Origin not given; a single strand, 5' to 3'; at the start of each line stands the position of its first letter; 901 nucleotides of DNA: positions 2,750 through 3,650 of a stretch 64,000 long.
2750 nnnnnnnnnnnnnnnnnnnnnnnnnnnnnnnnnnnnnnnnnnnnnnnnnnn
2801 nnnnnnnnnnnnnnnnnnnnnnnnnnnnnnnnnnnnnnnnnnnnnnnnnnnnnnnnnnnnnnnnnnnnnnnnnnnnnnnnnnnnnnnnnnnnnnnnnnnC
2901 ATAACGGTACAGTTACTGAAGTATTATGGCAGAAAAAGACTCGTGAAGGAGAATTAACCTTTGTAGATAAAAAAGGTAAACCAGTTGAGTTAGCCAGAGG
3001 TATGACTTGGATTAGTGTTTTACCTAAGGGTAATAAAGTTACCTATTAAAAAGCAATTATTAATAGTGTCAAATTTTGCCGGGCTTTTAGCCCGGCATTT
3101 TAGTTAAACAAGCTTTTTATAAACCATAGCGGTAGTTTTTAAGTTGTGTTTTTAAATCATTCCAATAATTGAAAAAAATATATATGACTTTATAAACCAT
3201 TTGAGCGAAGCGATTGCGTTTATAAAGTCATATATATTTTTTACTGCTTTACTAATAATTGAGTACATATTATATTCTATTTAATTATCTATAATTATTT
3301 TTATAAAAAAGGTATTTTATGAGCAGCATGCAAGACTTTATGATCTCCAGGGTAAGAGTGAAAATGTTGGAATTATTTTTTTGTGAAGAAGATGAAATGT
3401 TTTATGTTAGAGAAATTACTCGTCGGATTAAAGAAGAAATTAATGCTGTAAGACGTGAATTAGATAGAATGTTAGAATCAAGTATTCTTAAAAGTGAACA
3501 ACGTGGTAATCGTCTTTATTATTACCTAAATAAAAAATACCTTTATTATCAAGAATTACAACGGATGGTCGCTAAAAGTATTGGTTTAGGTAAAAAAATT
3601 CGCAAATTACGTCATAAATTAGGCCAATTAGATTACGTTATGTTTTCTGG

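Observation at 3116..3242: Perfect 25-bp inverted repeat plus a third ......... half-site upstream of an HTH-nucleotidyltransferase gene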

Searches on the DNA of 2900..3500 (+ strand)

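Call 7: search_rna_families(source=window, start=2900, end=3500, threshold=evalue, max_evalue=10)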
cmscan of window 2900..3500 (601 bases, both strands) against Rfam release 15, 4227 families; matches with E-value up to 10: 22.
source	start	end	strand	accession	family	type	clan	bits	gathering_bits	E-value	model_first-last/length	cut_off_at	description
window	3169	3246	+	RF01941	MIR1223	Gene; miRNA;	-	30.6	77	3.8e-05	1-102/102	no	MIR1223 microRNA precursor family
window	3173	3242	+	RF04205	MIR2606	Gene; miRNA;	-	30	139.7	0.02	1-165/165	no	MIR2606 microRNA precursor family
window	3160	3248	-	RF04174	MIR4208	Gene; miRNA;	-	29.8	140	0.017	1-191/191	no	MIR4208 microRNA precursor family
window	3070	3244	-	RF02901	AaHKsRNA41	Gene; sRNA;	-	27.1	97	0.00031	1-187/187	no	Aggregatibacter sRNA 41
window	3176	3239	-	RF03370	mir-2566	Gene; miRNA;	-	26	86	0.015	1-83/83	no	mir-2566 microRNA precursor family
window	3173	3242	+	RF01666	rox2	Cis-reg;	-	24.3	55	0.093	1-71/71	no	Drosophila rox2 ncRNA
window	3172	3241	-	RF03601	MIR7993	Gene; miRNA;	-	24.2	100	0.056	1-138/138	no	MIR7993 microRNA precursor family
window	3179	3238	+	RF03601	MIR7993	Gene; miRNA;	-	23.6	100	0.082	1-138/138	no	MIR7993 microRNA precursor family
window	3040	3103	+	RF02784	SorX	Gene; sRNA;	-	20.6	46.6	0.019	1-73/73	no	Singlet oxygen resistance RNA X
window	2933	3104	+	RF01808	MicX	Gene; sRNA;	-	20.4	75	0.032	1-194/194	no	MicX Vibrio cholerae sRNA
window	3173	3242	+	RF03616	MIR1888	Gene; miRNA;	-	19.8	72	0.45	1-101/101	no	MIR1888 microRNA precursor family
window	3054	3105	+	RF02419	Spd-sr37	Gene; sRNA;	-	19.5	45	0.88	1-67/67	no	Streptococcus sRNA Spd-sr37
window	3069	3181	-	RF02630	Hrs12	Gene; sRNA;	-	18.8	70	2.1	1-87/87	no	Hfq-regulated sRNA 12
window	3160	3226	+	RF01600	snoR25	Gene; snRNA; snoRNA; CD-box;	-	18.8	50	5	1-70/70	no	small nucleolar RNA snoR25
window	3374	3460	+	RF02280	TtnuCD3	Gene; snRNA; snoRNA; CD-box;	-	18.7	70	5.1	1-72/72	no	Tetrahymena snoRNA TtnuCD3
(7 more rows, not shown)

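Call 50: search_dna_similar(query=window:3100-3260:+, collection=phages, mode=distant, max_evalue=1, max_rows=10)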
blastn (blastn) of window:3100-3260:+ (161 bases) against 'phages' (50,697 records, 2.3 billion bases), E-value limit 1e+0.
Records with a match: 8; places in all: 8; records where one place covers at least 80% of the query: 0.
Best place of each record, by identity: >=99% 2; 80-90% 6.
By first word of the organism name: Streptococcus 5; Mycoplasmopsis 1; Oenococcus 1; Phage 1.
By host as written in the record: - 2; Streptococcus thermophilus 2; Streptococcus thermophilus SK778 2; Mycoplasmopsis felis MF329 1; Oenococcus oeni IOEBS277 1.
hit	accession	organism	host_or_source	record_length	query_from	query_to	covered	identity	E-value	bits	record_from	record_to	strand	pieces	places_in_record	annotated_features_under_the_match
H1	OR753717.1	Mycoplasmopsis phage vB_Mfe_PMF329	Mycoplasmopsis felis MF329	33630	122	157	22%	86.1%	5e-1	40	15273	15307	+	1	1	hypothetical protein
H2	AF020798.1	Streptococcus phage TP-J34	-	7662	41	73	20%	87.9%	5e-1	39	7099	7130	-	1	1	none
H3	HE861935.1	Streptococcus phage TP-J34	Streptococcus thermophilus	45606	41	73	20%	87.9%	5e-1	39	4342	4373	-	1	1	hypothetical protein | stem_loop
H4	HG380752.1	Streptococcus phage TP-778L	Streptococcus thermophilus SK778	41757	41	73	20%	87.9%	5e-1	39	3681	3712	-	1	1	unnamed protein product; orf9: hypothetical protein | stem_loop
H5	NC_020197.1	Streptococcus phage TP-J34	Streptococcus thermophilus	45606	41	73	20%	87.9%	5e-1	39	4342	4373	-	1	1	hypothetical protein | stem_loop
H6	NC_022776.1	Streptococcus phage TP-778L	Streptococcus thermophilus SK778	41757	41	73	20%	87.9%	5e-1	39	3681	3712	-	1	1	hypothetical protein | stem_loop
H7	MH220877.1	Oenococcus phage phiOE33PA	Oenococcus oeni IOEBS277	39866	3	23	13%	100.0%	5e-1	39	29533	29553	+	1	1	hypothetical protein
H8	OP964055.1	Phage CRBO14223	wine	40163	3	23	13%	100.0%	5e-1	39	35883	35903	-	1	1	record has no annotation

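Call 51: search_dna_similar(query=window:3100-3260:+, collection=plasmids, mode=distant, max_evalue=1, max_rows=10)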
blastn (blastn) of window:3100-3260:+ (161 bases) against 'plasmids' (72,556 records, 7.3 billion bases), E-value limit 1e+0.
Records with a match: 184; places in all: 184; records where one place covers at least 80% of the query: 0.
Best place of each record, by identity: 90-95% 179; 80-90% 3; 60-80% 2.
By first word of the organism name: Klebsiella 50; Salmonella 26; Escherichia 23; Enterobacter 19; Acinetobacter 18; Citrobacter 10; Pseudomonas 9; Providencia 6; Serratia 5; Bacillus 4; and 7 more.
By predicted mobility (MOB-suite, as given by PLSDB): conjugative 141; non-mobilizable 26; mobilizable 17.
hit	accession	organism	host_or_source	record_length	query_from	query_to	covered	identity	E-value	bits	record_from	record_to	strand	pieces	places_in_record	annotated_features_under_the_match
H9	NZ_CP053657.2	Bacillus cereus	culture,soil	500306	6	97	57%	72.7%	1e-1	43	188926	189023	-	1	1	none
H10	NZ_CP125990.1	Bacillus cereus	cell culture,soil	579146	6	97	57%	72.7%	1e-1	43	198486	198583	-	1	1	none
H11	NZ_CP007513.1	Bacillus bombysepticus str. Wang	separated from the corpses of silkworms ...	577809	48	86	24%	84.6%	1e-1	43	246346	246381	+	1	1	none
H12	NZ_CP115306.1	Bacillus cereus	microbe,Penaeus vannamei pond water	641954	48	86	24%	84.6%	1e-1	43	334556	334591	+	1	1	none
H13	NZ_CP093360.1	Nicoliella spurrieriana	Tetragonula carbonaria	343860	48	81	21%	88.2%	4e-1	42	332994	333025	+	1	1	none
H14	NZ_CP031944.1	Nostoc sphaeroides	whole organism,water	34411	131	161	19%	90.3%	1e-1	44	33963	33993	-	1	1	none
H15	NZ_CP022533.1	Enterobacter hormaechei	Homo sapiens,endotracheal tube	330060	29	55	17%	92.6%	4e-1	41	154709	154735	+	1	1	none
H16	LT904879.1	Salmonella enterica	Homo sapiens,not known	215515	29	55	17%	92.6%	4e-1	41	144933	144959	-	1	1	none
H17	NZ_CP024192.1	Klebsiella pneumoniae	Homo sapiens,rectal swab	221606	29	55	17%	92.6%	4e-1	41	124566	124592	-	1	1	none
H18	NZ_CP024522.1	Klebsiella pneumoniae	Homo sapiens,cerebrospinal fluid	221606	29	55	17%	92.6%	4e-1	41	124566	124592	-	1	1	none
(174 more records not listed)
